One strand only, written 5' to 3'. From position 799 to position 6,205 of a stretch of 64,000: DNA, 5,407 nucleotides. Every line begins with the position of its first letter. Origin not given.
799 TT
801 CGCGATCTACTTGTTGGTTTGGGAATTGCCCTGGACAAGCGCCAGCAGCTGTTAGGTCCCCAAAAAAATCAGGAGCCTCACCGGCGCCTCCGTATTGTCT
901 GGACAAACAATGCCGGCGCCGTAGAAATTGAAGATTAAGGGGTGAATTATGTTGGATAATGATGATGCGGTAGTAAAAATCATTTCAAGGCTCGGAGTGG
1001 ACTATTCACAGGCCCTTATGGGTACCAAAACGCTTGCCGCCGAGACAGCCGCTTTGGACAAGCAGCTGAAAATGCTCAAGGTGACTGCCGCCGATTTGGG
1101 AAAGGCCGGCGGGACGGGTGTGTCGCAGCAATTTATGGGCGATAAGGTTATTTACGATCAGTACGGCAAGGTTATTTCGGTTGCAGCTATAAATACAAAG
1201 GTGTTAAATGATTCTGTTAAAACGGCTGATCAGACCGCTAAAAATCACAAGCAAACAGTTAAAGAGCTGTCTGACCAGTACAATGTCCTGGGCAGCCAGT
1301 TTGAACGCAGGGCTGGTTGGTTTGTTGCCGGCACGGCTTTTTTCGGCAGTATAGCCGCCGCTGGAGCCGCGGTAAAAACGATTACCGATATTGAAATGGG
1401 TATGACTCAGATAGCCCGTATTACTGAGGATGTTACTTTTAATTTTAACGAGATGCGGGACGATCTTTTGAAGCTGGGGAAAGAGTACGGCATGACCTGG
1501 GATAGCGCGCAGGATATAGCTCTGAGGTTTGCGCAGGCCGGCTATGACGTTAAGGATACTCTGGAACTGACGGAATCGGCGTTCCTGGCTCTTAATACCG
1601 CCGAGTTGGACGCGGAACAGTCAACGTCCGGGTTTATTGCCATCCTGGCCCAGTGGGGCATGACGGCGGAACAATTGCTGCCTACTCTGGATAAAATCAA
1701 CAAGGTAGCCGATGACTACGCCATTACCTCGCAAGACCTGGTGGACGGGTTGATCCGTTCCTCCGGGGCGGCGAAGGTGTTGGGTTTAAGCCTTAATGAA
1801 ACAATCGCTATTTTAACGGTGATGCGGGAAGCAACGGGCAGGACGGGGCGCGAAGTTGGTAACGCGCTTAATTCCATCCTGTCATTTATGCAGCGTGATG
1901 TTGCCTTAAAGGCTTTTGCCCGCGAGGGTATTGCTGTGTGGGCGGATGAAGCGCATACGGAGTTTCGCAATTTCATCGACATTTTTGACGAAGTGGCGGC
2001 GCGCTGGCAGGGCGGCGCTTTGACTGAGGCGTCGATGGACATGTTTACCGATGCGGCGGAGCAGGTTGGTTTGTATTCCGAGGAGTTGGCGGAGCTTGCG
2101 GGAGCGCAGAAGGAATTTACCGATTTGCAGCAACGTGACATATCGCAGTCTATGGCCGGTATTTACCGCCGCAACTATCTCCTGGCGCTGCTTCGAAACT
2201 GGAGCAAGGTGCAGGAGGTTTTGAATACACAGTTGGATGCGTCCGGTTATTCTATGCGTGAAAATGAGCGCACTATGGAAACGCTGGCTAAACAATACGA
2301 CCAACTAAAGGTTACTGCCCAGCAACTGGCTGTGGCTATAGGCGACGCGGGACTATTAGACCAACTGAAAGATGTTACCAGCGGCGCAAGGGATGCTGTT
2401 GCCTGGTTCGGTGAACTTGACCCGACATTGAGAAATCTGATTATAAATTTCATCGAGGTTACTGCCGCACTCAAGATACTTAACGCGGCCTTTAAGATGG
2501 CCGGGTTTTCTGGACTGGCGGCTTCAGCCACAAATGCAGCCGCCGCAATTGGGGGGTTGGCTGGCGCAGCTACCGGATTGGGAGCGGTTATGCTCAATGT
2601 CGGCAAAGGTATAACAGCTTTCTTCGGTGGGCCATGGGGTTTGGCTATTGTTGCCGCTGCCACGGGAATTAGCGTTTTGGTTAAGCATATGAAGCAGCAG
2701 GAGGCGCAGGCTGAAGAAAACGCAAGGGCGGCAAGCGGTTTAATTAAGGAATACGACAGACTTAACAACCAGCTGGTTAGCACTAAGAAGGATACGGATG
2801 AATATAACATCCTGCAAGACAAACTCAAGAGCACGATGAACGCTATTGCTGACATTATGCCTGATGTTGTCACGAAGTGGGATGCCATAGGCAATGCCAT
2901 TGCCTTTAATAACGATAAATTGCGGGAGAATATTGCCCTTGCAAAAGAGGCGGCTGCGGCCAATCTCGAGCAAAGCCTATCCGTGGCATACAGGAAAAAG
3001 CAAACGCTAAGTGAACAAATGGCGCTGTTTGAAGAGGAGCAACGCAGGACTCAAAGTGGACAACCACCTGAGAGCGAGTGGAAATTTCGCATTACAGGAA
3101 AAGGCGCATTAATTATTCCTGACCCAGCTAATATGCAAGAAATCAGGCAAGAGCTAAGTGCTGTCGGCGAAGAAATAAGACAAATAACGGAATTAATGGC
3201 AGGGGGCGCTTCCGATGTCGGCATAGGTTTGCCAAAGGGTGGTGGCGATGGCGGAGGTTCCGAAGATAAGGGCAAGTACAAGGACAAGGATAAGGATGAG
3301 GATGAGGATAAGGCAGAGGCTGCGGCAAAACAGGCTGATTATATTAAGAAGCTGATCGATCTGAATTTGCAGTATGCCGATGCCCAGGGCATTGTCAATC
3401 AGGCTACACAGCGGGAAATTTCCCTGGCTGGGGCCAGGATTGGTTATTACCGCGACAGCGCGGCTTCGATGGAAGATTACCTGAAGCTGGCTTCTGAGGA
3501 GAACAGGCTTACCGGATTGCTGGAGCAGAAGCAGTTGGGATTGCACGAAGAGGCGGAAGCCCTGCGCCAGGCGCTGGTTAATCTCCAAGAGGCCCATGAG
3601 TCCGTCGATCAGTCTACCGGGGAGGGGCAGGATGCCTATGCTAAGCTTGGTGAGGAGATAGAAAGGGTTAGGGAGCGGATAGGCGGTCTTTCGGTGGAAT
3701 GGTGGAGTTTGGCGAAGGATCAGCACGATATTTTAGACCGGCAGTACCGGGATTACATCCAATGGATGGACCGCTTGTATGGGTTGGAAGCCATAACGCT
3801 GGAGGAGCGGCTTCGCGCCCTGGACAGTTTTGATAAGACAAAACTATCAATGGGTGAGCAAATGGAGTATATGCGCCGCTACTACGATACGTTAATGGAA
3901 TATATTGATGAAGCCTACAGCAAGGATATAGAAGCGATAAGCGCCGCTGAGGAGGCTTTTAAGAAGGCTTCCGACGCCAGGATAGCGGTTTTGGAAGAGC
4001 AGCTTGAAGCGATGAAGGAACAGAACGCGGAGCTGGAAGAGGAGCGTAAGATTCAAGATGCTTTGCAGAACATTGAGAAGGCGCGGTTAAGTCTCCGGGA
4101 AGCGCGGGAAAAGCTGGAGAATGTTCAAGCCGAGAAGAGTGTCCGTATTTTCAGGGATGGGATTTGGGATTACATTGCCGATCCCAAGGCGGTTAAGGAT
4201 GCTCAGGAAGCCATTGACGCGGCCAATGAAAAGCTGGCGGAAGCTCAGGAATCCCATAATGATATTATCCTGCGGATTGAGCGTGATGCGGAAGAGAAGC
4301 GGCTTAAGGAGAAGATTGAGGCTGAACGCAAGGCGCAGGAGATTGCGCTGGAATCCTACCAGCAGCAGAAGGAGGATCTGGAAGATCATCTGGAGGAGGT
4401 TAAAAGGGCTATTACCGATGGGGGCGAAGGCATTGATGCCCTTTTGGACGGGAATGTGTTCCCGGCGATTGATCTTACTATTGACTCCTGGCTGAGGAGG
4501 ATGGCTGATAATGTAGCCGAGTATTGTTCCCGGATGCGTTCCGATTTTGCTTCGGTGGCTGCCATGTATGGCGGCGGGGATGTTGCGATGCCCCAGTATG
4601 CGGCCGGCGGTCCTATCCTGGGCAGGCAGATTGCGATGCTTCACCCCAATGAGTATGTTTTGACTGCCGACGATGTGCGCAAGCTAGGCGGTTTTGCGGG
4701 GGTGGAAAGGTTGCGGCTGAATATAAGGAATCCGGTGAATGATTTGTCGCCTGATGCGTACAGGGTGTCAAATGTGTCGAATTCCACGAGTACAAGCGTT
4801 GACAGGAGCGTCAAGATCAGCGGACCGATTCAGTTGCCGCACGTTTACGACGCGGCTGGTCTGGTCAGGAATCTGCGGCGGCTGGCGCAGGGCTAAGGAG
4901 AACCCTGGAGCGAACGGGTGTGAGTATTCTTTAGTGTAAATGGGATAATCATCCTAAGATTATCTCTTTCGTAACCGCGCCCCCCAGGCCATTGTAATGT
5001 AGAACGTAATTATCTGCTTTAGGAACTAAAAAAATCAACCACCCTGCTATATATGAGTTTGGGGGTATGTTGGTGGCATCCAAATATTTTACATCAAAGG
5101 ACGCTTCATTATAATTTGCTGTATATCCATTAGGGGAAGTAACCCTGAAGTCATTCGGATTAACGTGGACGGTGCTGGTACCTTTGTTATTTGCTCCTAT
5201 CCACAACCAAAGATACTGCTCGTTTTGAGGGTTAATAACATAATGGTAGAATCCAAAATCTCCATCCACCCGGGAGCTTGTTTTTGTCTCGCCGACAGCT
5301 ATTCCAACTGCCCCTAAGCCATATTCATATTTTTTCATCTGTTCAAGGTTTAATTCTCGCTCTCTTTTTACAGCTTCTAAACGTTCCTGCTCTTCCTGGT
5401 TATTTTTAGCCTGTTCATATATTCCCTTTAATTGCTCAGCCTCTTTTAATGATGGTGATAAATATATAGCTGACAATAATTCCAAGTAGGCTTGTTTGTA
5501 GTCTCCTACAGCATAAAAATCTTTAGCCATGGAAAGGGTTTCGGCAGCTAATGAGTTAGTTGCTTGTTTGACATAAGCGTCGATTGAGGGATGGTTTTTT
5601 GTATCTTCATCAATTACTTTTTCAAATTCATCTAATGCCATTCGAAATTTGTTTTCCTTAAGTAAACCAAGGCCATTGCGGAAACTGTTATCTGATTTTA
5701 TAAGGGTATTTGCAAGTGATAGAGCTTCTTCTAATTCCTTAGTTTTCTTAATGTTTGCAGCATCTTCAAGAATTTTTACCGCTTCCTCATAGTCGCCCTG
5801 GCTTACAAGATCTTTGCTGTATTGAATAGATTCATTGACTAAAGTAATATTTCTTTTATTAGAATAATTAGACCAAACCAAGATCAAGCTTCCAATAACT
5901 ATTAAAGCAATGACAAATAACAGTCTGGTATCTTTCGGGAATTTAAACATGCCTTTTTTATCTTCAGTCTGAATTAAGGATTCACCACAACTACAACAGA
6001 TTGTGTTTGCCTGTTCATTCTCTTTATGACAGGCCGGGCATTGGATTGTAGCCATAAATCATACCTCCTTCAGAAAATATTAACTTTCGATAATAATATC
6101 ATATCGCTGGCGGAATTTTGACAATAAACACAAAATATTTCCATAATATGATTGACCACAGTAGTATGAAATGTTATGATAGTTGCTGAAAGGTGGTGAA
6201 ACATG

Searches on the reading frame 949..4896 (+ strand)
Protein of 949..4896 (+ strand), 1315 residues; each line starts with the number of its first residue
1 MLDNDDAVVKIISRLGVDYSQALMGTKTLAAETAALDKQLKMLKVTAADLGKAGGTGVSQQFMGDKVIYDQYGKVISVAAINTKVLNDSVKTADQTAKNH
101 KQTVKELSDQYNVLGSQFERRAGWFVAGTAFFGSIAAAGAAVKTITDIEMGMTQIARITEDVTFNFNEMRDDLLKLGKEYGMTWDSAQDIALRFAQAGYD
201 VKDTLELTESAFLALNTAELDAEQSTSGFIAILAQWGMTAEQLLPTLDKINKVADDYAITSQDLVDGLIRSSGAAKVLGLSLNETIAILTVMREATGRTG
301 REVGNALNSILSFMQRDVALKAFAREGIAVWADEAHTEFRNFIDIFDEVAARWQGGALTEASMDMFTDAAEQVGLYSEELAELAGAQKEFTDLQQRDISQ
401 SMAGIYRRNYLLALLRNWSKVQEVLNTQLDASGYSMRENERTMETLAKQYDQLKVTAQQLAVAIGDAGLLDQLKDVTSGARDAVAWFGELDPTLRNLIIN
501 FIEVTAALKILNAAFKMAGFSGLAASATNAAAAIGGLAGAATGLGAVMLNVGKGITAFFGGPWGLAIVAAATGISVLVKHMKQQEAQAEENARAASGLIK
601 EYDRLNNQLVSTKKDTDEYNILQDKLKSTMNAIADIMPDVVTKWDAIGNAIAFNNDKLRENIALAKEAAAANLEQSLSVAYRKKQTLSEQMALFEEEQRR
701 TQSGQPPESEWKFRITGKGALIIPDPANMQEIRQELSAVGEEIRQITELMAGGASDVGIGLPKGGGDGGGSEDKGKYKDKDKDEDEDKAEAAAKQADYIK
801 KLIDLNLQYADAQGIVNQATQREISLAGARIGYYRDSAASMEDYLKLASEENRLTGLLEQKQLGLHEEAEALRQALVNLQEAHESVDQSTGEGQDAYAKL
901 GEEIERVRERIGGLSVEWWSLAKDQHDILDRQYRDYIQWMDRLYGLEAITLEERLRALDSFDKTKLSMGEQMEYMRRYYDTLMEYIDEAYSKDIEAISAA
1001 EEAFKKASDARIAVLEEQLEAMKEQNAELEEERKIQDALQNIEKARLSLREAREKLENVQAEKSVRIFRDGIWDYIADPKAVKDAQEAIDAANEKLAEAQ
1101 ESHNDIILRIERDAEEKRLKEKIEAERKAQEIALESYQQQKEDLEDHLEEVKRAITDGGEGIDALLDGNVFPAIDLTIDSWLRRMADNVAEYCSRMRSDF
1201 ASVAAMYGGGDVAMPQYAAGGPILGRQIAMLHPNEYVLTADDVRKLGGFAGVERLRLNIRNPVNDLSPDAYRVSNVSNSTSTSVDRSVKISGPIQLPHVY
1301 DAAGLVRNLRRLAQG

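Call 60: search_protein_families(library=pfam, proteins=[window:949-4896:+], max_evalue=0.001)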
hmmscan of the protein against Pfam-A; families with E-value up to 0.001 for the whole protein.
window:949-4896:+ (1315 aa): 1 family
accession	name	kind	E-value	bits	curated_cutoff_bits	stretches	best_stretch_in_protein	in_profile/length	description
PF10145.14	PhageMin_Tail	-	3.3e-25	89.6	33.2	1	170-355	1-186/201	Phage-related minor tail protein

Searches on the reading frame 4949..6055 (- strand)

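Call 60: search_protein_families(library=pfam, proteins=[window:4949-6055:-], max_evalue=0.001)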
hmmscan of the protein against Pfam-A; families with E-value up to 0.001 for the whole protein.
window:4949-6055:- (368 aa): 2 families
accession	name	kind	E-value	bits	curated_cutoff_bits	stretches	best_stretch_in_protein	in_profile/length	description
PF11611.13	DUF4352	-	4.7e-09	37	25.9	1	277-356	33-115/122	Domain of unknown function (DUF4352)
PF07719.23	TPR_2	-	0.0001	22.6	27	0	83-102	11-30/34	Tetratricopeptide repeat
